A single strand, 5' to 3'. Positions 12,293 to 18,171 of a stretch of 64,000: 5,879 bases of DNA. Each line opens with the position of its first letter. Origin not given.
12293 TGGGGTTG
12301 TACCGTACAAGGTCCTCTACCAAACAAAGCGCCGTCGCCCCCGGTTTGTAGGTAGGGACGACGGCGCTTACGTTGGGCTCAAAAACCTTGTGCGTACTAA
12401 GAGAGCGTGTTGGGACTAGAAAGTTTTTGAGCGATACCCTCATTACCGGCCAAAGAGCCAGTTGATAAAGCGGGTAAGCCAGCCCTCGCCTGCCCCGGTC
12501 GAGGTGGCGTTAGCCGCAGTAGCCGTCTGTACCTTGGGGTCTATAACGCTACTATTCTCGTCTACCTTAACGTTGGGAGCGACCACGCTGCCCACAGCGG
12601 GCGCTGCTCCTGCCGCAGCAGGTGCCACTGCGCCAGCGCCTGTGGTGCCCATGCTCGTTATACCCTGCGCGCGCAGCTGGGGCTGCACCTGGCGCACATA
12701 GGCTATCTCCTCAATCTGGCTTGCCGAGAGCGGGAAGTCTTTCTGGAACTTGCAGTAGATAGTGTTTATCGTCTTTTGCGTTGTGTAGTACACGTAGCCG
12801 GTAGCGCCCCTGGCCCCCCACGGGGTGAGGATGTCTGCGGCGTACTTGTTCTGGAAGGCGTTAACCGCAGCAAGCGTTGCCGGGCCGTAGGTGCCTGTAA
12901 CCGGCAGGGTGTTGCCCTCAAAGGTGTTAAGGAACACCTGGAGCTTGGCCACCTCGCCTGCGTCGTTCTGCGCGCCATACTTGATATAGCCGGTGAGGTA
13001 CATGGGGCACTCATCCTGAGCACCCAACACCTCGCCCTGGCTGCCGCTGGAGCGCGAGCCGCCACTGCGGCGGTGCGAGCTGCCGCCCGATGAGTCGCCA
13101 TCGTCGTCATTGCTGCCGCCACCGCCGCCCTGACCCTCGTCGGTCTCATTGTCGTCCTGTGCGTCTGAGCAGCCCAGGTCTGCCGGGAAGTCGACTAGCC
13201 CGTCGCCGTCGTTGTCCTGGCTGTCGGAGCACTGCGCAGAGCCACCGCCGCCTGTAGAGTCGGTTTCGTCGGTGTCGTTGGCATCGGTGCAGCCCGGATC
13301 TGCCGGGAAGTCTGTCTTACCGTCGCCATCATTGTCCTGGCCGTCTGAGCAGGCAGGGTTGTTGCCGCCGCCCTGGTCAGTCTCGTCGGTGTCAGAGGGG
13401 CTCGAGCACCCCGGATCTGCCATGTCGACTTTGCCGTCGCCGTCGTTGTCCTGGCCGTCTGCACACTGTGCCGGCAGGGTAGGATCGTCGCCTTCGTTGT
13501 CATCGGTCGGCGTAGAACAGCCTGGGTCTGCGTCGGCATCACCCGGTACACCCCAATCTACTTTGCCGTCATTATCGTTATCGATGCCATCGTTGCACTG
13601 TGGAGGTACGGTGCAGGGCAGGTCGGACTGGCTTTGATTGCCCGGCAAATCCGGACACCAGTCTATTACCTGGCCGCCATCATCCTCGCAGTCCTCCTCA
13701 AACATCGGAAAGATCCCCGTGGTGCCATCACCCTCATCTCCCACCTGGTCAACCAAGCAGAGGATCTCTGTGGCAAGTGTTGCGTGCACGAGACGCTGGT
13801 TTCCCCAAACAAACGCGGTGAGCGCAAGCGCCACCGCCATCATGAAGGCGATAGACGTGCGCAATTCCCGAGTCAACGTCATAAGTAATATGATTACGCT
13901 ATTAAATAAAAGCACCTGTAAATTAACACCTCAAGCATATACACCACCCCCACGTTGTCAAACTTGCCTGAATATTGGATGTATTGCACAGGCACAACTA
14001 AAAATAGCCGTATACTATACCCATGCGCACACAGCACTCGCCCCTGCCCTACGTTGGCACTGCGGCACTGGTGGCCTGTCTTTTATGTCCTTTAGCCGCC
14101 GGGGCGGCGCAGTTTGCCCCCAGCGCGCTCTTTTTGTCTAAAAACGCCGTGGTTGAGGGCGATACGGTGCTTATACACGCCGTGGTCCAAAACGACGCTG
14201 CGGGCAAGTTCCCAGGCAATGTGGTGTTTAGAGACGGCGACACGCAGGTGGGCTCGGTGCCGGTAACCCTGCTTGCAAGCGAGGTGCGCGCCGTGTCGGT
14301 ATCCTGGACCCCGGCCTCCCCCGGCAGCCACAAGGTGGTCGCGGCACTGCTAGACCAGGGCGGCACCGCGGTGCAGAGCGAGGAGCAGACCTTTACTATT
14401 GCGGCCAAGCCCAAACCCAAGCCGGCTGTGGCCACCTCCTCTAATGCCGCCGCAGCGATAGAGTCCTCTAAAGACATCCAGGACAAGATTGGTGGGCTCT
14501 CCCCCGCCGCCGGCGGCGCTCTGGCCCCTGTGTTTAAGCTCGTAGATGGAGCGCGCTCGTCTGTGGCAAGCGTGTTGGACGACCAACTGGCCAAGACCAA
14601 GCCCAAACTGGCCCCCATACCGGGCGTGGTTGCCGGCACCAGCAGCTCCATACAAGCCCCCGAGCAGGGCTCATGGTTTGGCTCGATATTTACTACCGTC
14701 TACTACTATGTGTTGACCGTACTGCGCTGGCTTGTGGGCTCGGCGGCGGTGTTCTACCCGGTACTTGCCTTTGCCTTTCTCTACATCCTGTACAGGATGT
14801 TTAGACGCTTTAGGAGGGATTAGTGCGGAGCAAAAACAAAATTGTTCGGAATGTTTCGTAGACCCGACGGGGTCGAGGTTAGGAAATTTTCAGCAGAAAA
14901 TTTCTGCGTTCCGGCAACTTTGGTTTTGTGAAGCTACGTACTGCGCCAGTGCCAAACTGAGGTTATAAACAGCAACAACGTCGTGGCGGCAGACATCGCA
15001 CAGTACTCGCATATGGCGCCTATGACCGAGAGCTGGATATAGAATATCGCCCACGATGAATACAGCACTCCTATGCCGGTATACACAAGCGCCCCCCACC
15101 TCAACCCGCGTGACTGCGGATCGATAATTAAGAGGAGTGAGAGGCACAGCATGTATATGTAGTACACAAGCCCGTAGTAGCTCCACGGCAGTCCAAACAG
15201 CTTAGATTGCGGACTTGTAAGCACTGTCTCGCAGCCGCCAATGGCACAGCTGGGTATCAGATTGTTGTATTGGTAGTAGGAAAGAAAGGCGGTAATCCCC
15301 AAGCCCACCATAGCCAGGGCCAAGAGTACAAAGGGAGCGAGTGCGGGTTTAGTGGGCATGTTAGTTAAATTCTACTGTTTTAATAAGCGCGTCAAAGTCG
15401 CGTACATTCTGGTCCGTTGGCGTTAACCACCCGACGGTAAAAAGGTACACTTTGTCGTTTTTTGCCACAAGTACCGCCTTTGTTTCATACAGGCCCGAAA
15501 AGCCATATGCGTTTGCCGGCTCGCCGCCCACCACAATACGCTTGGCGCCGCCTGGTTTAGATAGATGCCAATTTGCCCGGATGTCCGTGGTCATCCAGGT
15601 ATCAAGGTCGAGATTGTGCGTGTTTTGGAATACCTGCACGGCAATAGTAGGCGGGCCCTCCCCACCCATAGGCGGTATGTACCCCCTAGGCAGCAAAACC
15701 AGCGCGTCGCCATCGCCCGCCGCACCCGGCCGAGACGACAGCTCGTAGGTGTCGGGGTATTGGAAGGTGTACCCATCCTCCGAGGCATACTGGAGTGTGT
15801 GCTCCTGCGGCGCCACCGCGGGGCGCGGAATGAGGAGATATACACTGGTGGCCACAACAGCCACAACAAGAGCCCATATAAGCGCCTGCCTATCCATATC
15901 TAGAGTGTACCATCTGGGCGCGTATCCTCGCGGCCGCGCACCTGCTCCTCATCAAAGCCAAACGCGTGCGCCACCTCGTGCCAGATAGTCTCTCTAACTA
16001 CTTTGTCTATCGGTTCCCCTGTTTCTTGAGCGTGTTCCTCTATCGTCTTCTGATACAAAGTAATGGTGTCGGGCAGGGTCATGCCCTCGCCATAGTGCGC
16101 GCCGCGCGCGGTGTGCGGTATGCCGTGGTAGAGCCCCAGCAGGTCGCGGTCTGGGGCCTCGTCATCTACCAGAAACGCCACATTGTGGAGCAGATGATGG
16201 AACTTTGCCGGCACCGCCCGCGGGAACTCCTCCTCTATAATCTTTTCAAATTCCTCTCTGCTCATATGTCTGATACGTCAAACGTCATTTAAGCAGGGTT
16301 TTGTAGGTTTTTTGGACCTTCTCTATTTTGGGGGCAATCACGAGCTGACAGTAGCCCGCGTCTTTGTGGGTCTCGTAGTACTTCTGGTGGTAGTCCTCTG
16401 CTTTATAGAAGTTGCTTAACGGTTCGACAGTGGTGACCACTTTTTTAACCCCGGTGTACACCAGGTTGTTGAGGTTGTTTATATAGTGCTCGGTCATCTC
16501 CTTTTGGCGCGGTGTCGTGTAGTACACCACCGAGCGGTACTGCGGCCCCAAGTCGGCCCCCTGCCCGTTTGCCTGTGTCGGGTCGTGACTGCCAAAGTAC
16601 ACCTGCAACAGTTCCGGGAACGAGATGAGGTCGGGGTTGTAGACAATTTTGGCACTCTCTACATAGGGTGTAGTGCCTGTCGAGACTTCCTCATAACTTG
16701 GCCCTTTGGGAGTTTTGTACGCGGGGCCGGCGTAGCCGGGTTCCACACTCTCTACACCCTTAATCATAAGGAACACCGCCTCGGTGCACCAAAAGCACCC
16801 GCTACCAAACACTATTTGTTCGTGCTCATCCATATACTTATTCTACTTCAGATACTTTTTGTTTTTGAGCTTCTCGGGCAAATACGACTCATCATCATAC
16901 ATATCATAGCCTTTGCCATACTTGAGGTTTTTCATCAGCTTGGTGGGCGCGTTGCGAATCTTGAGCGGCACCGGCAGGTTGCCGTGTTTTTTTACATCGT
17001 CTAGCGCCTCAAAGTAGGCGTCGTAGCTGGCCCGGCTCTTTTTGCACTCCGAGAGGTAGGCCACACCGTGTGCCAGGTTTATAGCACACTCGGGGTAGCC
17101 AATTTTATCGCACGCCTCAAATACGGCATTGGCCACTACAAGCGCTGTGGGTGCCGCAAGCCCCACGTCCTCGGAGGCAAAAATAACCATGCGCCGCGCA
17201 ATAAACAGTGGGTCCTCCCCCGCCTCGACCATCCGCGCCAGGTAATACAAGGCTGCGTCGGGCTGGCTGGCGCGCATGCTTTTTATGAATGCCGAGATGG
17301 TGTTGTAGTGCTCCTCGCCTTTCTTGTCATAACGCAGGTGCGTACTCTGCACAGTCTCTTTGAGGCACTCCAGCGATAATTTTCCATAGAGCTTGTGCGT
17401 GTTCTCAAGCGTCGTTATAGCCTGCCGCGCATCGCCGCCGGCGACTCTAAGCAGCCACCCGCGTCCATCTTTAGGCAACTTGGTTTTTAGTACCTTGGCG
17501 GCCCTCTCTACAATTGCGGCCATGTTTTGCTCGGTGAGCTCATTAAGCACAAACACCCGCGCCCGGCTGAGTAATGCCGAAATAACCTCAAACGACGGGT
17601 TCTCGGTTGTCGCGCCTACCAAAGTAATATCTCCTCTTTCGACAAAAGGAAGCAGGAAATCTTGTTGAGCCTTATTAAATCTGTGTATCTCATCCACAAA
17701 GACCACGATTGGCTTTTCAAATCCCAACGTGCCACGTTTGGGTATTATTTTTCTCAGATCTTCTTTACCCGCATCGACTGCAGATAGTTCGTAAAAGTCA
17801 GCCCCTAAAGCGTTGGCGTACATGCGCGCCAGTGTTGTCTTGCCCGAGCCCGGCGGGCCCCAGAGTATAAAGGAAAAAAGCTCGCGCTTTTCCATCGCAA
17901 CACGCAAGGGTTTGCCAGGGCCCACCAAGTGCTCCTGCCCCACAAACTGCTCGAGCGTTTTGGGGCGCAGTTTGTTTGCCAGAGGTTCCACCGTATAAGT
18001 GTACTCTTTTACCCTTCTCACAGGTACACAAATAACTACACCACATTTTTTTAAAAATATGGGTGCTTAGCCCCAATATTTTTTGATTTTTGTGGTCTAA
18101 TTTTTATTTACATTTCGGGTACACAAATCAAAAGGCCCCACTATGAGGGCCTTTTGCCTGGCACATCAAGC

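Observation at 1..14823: A 15-kb cell-surface island in which every gene product is secreted or membrane-anchored, with shared modular C-terminal peptidoglycan-binding-like domains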

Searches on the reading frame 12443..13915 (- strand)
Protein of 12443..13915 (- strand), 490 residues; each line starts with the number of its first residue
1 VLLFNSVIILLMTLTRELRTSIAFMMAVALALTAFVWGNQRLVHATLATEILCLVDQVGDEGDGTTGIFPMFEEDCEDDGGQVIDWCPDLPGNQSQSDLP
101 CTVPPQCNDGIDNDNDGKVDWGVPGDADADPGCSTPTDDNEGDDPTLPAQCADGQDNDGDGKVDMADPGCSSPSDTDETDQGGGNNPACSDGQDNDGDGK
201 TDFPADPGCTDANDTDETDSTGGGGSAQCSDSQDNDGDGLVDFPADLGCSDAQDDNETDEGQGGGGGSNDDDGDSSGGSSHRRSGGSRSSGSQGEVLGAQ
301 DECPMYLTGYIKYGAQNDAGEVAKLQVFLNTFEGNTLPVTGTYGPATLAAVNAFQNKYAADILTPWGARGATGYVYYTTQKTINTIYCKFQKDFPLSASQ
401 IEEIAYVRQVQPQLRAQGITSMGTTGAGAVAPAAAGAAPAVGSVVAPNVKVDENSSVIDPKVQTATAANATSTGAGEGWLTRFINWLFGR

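Call 4: search_protein_families(library=pfam, max_evalue=0.01, proteins=[window:12443-13915:-])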
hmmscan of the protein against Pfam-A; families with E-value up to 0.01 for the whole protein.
window:12443-13915:- (490 aa): 1 family
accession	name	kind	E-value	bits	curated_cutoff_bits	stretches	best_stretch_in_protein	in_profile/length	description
PF01471.23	PG_binding_1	-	1.2e-05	25.8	23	1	320-358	3-41/57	Putative peptidoglycan binding domain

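Call 5: search_protein_families(library=ncbifam, max_evalue=0.01, proteins=[window:12443-13915:-])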
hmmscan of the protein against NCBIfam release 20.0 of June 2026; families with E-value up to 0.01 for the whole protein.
window:12443-13915:- (490 aa): 1 family
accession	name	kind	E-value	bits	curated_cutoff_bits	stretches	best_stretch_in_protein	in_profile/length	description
NF033662.1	acid_disulf_rpt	repeat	2.1e-12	46.6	41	3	149-172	5-28/32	acidic double-disulfide repeat-containing protein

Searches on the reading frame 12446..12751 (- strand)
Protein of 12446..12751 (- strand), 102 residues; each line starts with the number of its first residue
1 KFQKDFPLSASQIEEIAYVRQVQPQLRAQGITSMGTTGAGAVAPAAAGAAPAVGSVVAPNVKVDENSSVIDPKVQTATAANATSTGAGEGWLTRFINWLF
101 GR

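Call 54: search_protein_families(library=pfam, max_evalue=1, proteins=[window:12446-12751:-])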
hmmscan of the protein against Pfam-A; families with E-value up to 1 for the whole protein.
window:12446-12751:- (102 aa): 1 family
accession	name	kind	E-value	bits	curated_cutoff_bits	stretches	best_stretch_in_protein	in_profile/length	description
PF16014.10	SAP130_C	-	0.13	11.7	27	1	32-81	131-180/406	Histone deacetylase complex subunit SAP130 C-terminus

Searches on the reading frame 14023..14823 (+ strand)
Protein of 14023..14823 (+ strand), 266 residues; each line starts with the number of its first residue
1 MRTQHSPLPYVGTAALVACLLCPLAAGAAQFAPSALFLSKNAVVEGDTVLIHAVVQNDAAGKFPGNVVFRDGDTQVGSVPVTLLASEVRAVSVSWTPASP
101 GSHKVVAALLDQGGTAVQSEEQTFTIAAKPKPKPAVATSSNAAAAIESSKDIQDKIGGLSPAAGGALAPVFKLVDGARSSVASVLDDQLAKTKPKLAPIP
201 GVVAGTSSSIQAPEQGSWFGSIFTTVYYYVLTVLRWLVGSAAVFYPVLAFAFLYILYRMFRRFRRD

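Call 11: search_protein_families(library=pfam, max_evalue=0.01, proteins=[window:14023-14823:+])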
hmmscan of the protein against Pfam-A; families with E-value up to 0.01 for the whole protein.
window:14023-14823:+ (266 aa): 2 families
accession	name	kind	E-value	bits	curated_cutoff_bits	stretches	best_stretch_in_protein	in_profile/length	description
PF16640.11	Big_3_5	-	2.9e-08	34.6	35.5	1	39-126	4-87/88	Bacterial Ig-like domain (group 3)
PF07705.17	CARDB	-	0.00022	21.8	22.7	1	40-121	12-94/101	CARDB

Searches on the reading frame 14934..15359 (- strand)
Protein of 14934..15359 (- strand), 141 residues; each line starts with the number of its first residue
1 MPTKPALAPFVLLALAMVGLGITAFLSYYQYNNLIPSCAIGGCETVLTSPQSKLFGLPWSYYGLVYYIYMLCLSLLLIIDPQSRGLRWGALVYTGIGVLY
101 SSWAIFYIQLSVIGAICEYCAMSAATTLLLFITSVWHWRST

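Call 11: search_protein_families(library=pfam, max_evalue=0.01, proteins=[window:14934-15359:-])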
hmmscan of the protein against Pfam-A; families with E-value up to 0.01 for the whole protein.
window:14934-15359:- (141 aa): 1 family
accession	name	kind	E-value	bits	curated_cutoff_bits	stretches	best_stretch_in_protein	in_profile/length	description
PF07884.19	VKOR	-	1.5e-25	90.3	27.5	1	11-134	2-133/134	Vitamin K epoxide reductase family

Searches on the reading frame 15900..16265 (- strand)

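Call 11: search_protein_families(library=pfam, max_evalue=0.01, proteins=[window:15900-16265:-])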
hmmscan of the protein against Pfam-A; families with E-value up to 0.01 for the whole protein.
window:15900-16265:- (121 aa): 1 family
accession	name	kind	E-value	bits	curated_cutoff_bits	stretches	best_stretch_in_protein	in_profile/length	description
PF06262.17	Zincin_1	-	4.1e-19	68.8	22.4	1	27-110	2-93/97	Zincin-like metallopeptidase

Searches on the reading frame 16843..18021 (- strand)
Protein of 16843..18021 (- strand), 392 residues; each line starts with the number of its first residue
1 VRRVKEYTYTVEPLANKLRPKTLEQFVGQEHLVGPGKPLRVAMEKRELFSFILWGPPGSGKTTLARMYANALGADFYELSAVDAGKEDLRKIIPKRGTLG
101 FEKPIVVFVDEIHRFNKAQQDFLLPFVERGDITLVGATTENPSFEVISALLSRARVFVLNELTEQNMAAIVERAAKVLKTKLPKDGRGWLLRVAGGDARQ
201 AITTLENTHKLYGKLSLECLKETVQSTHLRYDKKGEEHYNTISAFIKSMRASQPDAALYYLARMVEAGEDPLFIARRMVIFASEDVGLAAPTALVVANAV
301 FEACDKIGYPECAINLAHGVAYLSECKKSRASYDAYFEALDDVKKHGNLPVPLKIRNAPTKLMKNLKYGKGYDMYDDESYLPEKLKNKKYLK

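Call 11: search_protein_families(library=pfam, max_evalue=0.01, proteins=[window:16843-18021:-])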
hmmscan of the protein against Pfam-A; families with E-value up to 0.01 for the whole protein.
window:16843-18021:- (392 aa): 15 families
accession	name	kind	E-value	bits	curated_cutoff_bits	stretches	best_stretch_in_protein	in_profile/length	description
PF12002.13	MgsA_C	-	6.6e-52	176.2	27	1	252-391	2-148/167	MgsA AAA+ ATPase C terminal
PF16193.11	AAA_assoc_2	-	1.1e-20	74.1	34.3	1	179-250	4-81/81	AAA C-terminal domain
PF00004.35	AAA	-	1.7e-15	58.1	21.2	1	52-157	2-126/131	ATPase family associated with various cellular activities (AAA)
PF05496.18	RuvB_N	-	3e-13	50.3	27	1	18-134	1-115/159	Holliday junction DNA helicase RuvB P-loop domain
PF07728.20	AAA_5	-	1.1e-06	29.2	22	1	51-139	2-102/139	AAA domain (dynein-related subfamily)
PF13191.12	AAA_16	-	1e-05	26.6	32.6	0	50-75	26-51/167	AAA ATPase domain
PF13401.12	AAA_22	-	1.6e-05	25.7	27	1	52-77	9-37/130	AAA domain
PF20720.3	nSTAND3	-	3.9e-05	23.9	27.2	1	52-110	21-72/155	Novel STAND NTPase 3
PF07724.20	AAA_2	-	0.0001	22.8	27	1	47-133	2-105/166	AAA domain (Cdc48 subfamily)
PF13173.12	AAA_14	-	0.00015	22.2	27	1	52-160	6-121/129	AAA domain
PF01078.27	Mg_chelatase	-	0.00022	21.1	20.3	0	50-70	24-44/207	Magnesium chelatase, subunit ChlI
PF00158.32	Sigma54_activat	-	0.00047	20.3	20.2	0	105-149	95-140/168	Sigma-54 interaction domain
PF13479.12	AAA_24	-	0.0019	18.5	27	1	51-86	5-41/195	AAA domain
PF13671.12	AAA_33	-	0.0032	18.2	27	1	52-75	3-26/143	AAA domain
PF20030.5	bpMoxR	-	0.0092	15.5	27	0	24-78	12-61/205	MoxR domain in the MoxR-vWA-beta-propeller ternary systems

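Call 32: find_related_loci(query=window:16843-18021:-, collection=genome_contigs, flank=10000)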
Query window:16843-18021:- (392 aa) in genome_contigs; peptide patterns used: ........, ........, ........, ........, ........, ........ (x = any residue, [..] = any of these).
599 stretches matched a pattern (row limit reached: there are more); 593 encode a relative of the query (tblastn E <= 1e-3); the best 80 are kept; 80 distinct loci.
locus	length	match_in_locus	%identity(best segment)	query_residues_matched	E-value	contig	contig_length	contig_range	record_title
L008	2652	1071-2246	80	5-392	0e+0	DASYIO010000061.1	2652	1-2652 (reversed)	MAG TPA_asm: Candidatus Paceibacterota bacterium isolate SMAG_U4269 k141_2767675, whole genome shotgun sequence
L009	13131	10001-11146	76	7-392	0e+0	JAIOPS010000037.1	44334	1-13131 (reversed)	MAG: Candidatus Kaiserbacteria bacterium isolate LakeFargette_0920_ALND_MAG_55_14 LacPavin_0920_ALND_scaffold_730223, wh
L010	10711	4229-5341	77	10-383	0e+0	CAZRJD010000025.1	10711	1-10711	MAG TPA_asm: uncultured Candidatus Saccharibacteria bacterium isolate SRP136066_co1_425 genome assembly, contig: NODE_81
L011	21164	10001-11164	75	5-392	0e+0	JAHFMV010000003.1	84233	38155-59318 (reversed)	MAG: Candidatus Kaiserbacteria bacterium isolate nzgw465 NODE_311_length_84234_cov_5.836648, whole genome shotgun sequen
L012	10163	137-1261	78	6-383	0e+0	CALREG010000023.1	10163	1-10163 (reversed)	MAG: Candidatus Nomurabacteria bacterium isolate TH-Jun18-197 genome assembly, contig: TH-Jun18-C14924, whole genome sho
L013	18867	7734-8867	76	5-383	0e+0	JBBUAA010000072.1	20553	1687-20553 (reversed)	MAG: Patescibacteria group bacterium isolate H52-bin072_1 H52_bin072_1_000000000072, whole genome shotgun sequence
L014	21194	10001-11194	74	7-383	0e+0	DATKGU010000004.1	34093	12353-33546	MAG TPA_asm: Candidatus Paceibacterota bacterium isolate SMAG_U14559 k141_4758, whole genome shotgun sequence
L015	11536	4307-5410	77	11-382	0e+0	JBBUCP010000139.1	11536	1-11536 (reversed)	MAG: Patescibacteria group bacterium isolate H52-bin124_1 H52_bin124_1_000000000139, whole genome shotgun sequence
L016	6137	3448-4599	71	5-392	0e+0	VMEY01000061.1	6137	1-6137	MAG: Parcubacteria group bacterium Athens0416_74 Athens041674_scaffold_10620, whole genome shotgun sequence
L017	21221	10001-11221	73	1-383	0e+0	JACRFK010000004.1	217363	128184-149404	MAG: Candidatus Kaiserbacteria bacterium isolate NC_groundwater_1723_Pr3_B-0.1um_55_32 SR-2_scaffold_141_1385756, whole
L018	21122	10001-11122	75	12-383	0e+0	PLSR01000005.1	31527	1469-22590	MAG: Candidatus Kaiserbacteria bacterium isolate bog_1339 73.20120700_S1D.328_contig_91080, whole genome shotgun sequenc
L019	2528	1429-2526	77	7-376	0e+0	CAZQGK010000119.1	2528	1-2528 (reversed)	MAG TPA_asm: uncultured Candidatus Saccharibacteria bacterium isolate ERP113451_co1_332 genome assembly, contig: NODE_71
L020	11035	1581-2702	75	7-383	0e+0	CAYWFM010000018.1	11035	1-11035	MAG TPA_asm: uncultured Candidatus Saccharibacteria bacterium isolate SRP278252_co1_808 genome assembly, contig: NODE_10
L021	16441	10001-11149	74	7-383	0e+0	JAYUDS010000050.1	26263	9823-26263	MAG: Candidatus Adlerbacteria bacterium isolate GFS_7244 GFS_7244_49, whole genome shotgun sequence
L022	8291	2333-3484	72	11-392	0e+0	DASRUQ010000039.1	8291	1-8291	MAG TPA_asm: Candidatus Paceibacterota bacterium isolate SMAG_U8181 k141_1867094, whole genome shotgun sequence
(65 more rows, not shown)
